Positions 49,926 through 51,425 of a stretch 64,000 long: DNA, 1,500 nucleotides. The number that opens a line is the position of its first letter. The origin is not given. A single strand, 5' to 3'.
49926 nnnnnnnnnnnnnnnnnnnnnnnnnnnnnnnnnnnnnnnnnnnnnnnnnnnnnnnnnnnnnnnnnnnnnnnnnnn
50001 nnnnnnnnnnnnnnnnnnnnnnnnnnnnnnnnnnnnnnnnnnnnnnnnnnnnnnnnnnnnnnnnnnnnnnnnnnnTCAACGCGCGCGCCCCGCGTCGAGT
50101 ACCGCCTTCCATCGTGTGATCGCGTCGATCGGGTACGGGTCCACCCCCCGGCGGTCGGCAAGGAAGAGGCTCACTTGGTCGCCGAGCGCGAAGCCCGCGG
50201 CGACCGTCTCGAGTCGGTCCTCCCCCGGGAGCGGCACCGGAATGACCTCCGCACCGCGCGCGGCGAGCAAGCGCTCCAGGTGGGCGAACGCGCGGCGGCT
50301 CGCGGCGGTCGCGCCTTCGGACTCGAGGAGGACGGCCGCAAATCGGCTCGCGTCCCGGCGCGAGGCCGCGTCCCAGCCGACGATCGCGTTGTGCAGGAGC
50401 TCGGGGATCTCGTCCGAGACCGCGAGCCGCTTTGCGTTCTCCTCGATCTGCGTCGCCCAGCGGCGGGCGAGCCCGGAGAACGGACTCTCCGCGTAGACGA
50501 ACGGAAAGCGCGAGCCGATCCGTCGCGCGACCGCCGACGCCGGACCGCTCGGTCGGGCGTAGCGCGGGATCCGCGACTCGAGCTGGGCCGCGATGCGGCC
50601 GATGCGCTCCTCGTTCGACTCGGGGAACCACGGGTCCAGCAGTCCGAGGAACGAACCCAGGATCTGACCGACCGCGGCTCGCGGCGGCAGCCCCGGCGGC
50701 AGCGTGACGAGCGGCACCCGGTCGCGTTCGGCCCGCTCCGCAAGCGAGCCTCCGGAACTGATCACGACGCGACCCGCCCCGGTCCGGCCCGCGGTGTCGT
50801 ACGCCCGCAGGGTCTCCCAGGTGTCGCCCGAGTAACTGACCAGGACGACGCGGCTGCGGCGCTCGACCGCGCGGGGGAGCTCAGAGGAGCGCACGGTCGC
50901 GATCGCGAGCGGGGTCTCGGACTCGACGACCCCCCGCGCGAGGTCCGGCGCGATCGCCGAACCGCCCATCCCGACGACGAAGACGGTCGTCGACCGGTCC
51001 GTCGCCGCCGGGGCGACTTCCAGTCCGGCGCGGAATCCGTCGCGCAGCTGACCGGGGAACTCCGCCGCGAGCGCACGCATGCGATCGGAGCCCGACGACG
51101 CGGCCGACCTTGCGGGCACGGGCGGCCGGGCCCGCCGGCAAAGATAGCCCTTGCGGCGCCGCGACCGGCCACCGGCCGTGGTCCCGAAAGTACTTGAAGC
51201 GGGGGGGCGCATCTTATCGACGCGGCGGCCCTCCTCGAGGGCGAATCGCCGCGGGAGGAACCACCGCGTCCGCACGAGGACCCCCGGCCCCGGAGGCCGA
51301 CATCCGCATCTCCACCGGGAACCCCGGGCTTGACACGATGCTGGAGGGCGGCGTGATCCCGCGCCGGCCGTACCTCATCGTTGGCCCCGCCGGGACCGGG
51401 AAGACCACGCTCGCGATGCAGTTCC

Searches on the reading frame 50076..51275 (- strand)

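Call 49: search_protein_families(library=pfam, proteins=[window:50076-51275:-], max_evalue=0.001)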
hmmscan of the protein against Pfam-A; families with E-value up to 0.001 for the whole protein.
window:50076-51275:- (399 aa): 1 family
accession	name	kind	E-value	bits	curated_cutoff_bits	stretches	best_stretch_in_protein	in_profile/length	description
PF10432.14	bact-PGI_C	-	7.4e-36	123.8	24.5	1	245-392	4-150/151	Bacterial phospho-glucose isomerase C-terminal SIS domain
